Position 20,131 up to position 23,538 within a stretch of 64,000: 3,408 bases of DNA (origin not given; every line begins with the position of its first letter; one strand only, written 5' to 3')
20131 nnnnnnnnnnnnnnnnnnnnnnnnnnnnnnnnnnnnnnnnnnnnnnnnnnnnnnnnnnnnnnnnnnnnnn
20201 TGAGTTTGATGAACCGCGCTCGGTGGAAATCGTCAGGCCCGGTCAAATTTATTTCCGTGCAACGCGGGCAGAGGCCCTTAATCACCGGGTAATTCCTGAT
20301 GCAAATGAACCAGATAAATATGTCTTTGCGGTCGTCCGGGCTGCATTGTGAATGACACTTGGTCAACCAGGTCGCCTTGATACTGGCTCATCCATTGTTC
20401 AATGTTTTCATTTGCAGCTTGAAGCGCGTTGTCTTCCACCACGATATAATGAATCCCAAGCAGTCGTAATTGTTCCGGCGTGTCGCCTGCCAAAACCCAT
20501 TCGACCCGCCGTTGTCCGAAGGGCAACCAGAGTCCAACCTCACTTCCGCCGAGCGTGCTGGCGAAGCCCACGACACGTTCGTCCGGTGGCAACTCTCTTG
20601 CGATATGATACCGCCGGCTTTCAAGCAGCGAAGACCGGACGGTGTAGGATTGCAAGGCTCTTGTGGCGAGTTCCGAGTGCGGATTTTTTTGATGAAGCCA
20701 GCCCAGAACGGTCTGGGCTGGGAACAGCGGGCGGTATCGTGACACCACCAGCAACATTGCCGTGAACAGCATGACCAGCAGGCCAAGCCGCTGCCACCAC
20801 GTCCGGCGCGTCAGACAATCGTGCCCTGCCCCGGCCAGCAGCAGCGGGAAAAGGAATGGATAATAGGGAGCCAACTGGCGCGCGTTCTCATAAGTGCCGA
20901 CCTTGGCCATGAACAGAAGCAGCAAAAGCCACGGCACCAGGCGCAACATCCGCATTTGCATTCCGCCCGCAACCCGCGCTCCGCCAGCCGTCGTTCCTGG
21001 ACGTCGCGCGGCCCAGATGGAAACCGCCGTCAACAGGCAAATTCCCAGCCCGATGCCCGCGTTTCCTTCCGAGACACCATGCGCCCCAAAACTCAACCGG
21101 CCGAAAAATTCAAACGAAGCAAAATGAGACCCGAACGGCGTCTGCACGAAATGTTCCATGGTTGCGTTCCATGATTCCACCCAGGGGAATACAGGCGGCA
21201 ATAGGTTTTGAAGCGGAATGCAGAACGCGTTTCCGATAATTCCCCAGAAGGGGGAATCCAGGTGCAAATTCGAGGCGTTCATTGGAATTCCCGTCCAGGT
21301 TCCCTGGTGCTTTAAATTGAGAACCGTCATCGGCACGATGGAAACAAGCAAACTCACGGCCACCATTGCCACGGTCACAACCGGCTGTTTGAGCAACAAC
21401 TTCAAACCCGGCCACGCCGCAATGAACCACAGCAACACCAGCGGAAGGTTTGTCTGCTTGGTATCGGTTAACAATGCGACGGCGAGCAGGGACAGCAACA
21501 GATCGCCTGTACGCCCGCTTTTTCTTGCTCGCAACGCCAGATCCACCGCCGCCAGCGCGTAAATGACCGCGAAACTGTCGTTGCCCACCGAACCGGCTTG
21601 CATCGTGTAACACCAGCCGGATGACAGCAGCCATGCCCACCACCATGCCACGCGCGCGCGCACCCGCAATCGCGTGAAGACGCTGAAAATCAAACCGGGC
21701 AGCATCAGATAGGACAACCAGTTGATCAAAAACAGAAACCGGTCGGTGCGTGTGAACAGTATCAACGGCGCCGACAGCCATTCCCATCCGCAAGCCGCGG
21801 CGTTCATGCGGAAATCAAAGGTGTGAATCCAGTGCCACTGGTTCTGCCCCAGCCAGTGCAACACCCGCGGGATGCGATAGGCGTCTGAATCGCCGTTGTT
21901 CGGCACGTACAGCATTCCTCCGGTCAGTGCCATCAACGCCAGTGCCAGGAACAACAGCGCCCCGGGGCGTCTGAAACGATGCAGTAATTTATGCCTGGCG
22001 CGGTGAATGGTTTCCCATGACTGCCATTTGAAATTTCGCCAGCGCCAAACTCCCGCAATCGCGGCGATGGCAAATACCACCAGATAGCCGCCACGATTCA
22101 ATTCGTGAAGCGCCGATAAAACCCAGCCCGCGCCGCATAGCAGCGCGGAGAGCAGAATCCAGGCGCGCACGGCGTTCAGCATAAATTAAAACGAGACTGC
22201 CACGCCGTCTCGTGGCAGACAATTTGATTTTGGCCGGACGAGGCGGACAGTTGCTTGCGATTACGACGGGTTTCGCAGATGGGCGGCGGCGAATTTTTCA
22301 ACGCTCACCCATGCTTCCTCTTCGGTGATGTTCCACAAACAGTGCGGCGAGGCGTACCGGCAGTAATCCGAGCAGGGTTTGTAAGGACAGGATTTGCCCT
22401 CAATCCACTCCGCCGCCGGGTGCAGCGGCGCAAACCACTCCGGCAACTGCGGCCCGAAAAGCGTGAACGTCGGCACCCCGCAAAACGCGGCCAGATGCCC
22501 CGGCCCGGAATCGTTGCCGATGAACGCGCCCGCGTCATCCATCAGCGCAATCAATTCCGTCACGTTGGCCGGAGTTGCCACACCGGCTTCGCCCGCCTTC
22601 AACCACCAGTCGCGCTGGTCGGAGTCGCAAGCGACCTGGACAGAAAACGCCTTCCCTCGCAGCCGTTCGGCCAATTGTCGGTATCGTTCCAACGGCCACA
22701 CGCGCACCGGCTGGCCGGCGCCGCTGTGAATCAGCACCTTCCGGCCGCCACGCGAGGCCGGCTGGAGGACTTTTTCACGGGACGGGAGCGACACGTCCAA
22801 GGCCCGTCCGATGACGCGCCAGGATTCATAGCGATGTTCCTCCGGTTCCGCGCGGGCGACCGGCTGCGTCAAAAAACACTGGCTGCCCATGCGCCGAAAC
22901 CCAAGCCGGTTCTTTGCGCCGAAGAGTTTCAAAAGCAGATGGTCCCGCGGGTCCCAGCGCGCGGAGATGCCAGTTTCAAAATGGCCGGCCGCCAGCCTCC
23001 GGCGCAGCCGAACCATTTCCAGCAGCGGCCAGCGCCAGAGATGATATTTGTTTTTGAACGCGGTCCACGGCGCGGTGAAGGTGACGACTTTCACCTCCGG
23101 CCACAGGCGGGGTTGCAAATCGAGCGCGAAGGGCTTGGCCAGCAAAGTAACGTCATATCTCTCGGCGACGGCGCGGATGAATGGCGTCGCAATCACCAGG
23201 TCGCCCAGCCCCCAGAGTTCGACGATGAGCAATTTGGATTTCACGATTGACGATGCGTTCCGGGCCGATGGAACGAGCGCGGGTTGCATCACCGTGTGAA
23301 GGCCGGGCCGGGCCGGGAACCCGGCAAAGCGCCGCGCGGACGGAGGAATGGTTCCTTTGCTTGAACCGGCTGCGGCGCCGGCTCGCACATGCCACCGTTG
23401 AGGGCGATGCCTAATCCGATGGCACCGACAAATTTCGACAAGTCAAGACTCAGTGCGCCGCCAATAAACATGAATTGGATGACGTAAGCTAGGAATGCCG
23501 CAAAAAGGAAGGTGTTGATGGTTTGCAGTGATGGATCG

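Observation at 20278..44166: Two full-length paralogous ~633-aa polytopic proteins bracket a 24-kb glycan locus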

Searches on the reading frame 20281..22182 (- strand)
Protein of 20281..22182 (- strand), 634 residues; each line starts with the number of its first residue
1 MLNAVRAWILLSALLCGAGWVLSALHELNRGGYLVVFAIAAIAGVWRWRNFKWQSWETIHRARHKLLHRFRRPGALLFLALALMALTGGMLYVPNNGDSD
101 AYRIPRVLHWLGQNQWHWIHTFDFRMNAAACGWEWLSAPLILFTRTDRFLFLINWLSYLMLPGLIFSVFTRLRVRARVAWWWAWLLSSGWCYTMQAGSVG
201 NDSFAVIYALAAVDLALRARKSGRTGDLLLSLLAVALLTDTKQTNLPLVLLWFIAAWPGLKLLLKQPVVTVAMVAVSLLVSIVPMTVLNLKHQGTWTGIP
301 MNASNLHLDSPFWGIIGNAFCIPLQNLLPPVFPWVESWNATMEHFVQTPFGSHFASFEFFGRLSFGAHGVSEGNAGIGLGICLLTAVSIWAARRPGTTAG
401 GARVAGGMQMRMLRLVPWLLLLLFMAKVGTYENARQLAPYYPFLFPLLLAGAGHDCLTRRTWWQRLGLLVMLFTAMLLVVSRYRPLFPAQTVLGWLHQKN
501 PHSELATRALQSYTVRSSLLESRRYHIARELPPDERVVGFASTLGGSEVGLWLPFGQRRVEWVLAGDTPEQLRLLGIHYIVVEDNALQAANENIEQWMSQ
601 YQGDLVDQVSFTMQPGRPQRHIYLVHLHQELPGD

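Call 6: search_protein_families(library=pfam, proteins=[window:20281-22182:-], max_evalue=0.01)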
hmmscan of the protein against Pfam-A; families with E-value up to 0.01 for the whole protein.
window:20281-22182:- (634 aa): 1 family
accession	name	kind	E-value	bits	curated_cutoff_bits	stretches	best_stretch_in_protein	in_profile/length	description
PF09913.15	DUF2142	-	0.001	18.4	30.1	1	166-295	138-269/395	Predicted membrane protein (DUF2142)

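Call 7: search_protein_families(library=ncbifam, proteins=[window:20281-22182:-], max_evalue=0.01)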
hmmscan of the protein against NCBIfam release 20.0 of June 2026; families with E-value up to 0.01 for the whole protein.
window:20281-22182:- (634 aa): 0 families

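Call 13: find_homologous_proteins(query=window:20281-22182:-)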
Query window:20281-22182:- (634 aa): 1072 proteins with E <= 0.001 among 8000 candidates; the best 120 are listed.
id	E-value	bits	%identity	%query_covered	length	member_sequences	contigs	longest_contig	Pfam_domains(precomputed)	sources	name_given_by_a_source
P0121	0.0e+0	1243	86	99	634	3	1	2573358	-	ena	-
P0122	0.0e+0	1164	80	100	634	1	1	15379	-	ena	-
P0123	1.7e-252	858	62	99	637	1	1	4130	-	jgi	jgi:hypothetical protein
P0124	7.6e-252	856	62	99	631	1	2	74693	-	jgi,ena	jgi:hypothetical protein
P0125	3.8e-250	850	61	99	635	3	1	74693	-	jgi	jgi:hypothetical protein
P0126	7.4e-243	826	62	99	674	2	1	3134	-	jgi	-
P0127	7.8e-243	826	59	99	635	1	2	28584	-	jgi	jgi:hypothetical protein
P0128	8.5e-243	826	61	100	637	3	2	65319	-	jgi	jgi:hypothetical protein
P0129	2.2e-242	825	60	99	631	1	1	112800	-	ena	-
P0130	9.2e-241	819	60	100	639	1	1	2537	-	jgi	jgi:hypothetical protein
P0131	4.1e-240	817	99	57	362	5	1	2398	-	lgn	-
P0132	2.3e-238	811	58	99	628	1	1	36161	-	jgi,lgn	-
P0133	1.2e-235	802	59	99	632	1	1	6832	-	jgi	jgi:hypothetical protein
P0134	1.4e-235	802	57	99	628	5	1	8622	-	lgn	-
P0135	5.9e-234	797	59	100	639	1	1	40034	-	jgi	jgi:hypothetical protein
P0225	3.3e-204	698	53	99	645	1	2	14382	PF13231.13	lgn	-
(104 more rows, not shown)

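Call 14: search_solved_structures(query=window:20281-22182:-, max_evalue=10)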
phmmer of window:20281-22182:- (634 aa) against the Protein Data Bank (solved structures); distinct sequences matched with E-value up to 10: 0.

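Call 76: find_encoding_contigs(protein=P0121, flank=10000, max_places=2)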
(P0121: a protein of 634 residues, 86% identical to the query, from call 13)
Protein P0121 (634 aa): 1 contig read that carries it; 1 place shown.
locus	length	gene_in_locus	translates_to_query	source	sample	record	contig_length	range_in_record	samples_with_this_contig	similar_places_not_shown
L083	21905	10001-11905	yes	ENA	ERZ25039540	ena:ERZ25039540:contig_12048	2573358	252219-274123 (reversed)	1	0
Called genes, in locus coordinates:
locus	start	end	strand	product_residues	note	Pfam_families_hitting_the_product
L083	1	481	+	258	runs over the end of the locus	PF05711:TylF, PF13578:Methyltransf_24 (weak)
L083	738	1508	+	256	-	PF08889:WbqC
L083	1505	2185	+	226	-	PF02585:PIG-L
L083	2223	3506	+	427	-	-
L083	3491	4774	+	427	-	PF01943:Polysacc_synt (weak), PF13440:Polysacc_synt_3 (weak)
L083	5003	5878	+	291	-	PF20102:DUF6492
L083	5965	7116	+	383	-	PF00534:Glycos_transf_1 (weak)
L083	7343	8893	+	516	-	PF04932:Wzy_C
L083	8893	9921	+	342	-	PF01075:Glyco_transf_9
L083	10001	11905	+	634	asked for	-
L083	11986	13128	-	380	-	PF00899:ThiF, PF00581:Rhodanese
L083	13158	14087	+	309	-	PF01048:PNP_UDP_1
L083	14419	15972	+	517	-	PF02518:HATPase_c, PF00072:Response_reg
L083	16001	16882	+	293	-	PF00126:HTH_1, PF03466:LysR_substrate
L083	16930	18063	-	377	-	PF13385:Laminin_G_3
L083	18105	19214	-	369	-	PF02073:Peptidase_M29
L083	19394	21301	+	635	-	PF04932:Wzy_C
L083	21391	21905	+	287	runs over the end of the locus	PF04773:FecR (weak)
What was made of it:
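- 20278..22182 (-): Paralogue A: same family, 39% identical to B. It keeps all family-invariant residues and is last in the gene string Wzy_C -> GT9 -> A. The same flank (GT4, Wzy_C, GT9, A | ThiF, PNP, HK, LysR) occurs in a relative (L083, call 76).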

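Call 89: find_encoding_contigs(protein=P0129, flank=10000, max_places=1)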
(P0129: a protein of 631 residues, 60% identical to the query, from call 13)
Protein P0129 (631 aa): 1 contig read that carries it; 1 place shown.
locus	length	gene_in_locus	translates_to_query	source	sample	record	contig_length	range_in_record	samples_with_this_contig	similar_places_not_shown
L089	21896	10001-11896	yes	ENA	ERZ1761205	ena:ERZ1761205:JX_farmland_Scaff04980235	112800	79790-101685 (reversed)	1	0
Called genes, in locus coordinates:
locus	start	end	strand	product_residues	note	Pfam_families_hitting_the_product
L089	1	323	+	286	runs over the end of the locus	-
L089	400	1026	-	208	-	-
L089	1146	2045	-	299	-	PF07804:HipA_C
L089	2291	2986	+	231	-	PF02678:Pirin, PF05726:Pirin_C (faint), PF07883:Cupin_2 (faint), PF17954:Pirin_C_2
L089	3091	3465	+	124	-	-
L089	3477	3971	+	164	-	PF00903:Glyoxalase, PF13669:Glyoxalase_4 (faint), PF22677:Ble-like_N, PF18029:Glyoxalase_6 (weak)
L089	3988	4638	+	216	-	PF00881:Nitroreductase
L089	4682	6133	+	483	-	PF00899:ThiF (faint), PF01134:GIDA (faint), PF01266:DAO (faint), PF07992:Pyr_redox_2, PF12831:FAD_oxidored (weak), PF13738:Pyr_redox_3 (weak), PF00070:Pyr_redox, PF02852:Pyr_redox_dim, +3 more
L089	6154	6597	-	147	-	-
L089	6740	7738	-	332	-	PF01073:3Beta_HSD, PF01370:Epimerase, PF05368:NmrA, PF07993:NAD_binding_4 (faint), PF13460:NAD_binding_10, PF16363:GDP_Man_Dehyd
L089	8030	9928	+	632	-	-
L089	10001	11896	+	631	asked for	-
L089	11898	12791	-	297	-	PF00535:Glycos_transf_2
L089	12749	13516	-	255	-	PF00685:Sulfotransfer_1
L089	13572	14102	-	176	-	PF01583:APS_kinase, PF13671:AAA_33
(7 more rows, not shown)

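Call 90: find_encoding_contigs(protein=P0128, flank=10000, max_places=1)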
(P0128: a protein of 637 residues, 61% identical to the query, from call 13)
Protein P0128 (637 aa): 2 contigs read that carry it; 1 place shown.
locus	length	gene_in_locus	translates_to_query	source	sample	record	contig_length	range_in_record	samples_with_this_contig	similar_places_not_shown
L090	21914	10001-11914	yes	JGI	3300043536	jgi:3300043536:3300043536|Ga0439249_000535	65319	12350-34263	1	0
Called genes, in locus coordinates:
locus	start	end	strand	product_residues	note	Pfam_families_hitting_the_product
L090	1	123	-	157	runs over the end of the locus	PF00177:Ribosomal_S7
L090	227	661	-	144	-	PF00164:Ribosom_S12_S23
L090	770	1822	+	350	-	PF01408:GFO_IDH_MocA, PF22725:GFO_IDH_MocA_C3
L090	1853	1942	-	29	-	-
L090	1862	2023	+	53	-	-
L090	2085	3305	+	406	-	PF02684:LpxB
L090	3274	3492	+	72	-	-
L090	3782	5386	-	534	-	PF04932:Wzy_C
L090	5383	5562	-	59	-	-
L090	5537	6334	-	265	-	-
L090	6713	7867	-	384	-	PF13439:Glyco_transf_4 (weak), PF00534:Glycos_transf_1 (weak)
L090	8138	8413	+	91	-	-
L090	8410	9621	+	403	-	PF00534:Glycos_transf_1, PF13692:Glyco_trans_1_4 (weak)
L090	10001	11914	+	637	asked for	-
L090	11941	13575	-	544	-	PF00082:Peptidase_S8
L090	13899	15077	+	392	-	PF13439:Glyco_transf_4, PF20706:GT4-conflict, PF00534:Glycos_transf_1, PF13692:Glyco_trans_1_4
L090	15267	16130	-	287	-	-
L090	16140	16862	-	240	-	PF05050:Methyltransf_21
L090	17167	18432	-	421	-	PF13439:Glyco_transf_4, PF13477:Glyco_trans_4_2, PF13579:Glyco_trans_4_4, PF00534:Glycos_transf_1 (weak), PF13692:Glyco_trans_1_4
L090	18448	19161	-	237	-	PF05711:TylF, PF13578:Methyltransf_24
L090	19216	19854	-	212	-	PF13489:Methyltransf_23 (weak)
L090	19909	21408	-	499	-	PF13440:Polysacc_synt_3 (faint)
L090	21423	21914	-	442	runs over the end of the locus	PF02646:RmuC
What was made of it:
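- LpxB lies near an A-type member in L090 (call 90).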

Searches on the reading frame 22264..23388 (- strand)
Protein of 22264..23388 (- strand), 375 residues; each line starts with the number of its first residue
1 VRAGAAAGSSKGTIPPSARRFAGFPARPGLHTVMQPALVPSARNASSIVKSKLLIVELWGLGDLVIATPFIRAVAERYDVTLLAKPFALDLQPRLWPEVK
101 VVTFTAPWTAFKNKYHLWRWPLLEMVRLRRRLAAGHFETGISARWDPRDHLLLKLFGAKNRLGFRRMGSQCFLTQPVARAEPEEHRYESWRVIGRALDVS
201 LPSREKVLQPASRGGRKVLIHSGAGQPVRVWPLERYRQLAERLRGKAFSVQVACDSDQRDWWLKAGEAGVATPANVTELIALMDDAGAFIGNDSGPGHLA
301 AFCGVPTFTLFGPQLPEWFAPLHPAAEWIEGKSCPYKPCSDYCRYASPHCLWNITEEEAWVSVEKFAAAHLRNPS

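Call 6: search_protein_families(library=pfam, proteins=[window:22264-23388:-], max_evalue=0.01)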
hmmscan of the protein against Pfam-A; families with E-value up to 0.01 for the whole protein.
window:22264-23388:- (375 aa): 1 family
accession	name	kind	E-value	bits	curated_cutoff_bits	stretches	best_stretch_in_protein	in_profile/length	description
PF01075.23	Glyco_transf_9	-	6.8e-20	71.9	22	1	197-338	87-235/247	Glycosyltransferase family 9 (heptosyltransferase)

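Call 7: search_protein_families(library=ncbifam, proteins=[window:22264-23388:-], max_evalue=0.01)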
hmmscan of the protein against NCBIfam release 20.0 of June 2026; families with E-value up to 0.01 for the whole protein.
window:22264-23388:- (375 aa): 6 families
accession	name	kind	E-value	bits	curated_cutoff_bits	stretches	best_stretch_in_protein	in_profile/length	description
TIGR02201.1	heptsyl_trn_III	equivalog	2.1e-10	40.2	170.2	1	206-321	172-296/344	putative lipopolysaccharide heptosyltransferase III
NF007742.0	PRK10422.1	equivalog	9.1e-10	37.9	467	1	216-314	184-291/352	lipopolysaccharide core heptosyltransferase RfaQ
TIGR02193.1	heptsyl_trn_I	equivalog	1.1e-09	38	185.3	1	213-332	178-302/320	lipopolysaccharide heptosyltransferase I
TIGR02195.1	heptsyl_trn_II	equivalog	1.4e-09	37.5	134.6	1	227-365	187-336/339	lipopolysaccharide heptosyltransferase II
NF008162.0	PRK10916.1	equivalog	0.0002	20.7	569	1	269-329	245-305/348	ADP-heptose--LPS heptosyltransferase RfaF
NF008204.0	PRK10964.1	equivalog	0.0042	16.3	437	1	217-317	181-285/322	lipopolysaccharide heptosyltransferase RfaC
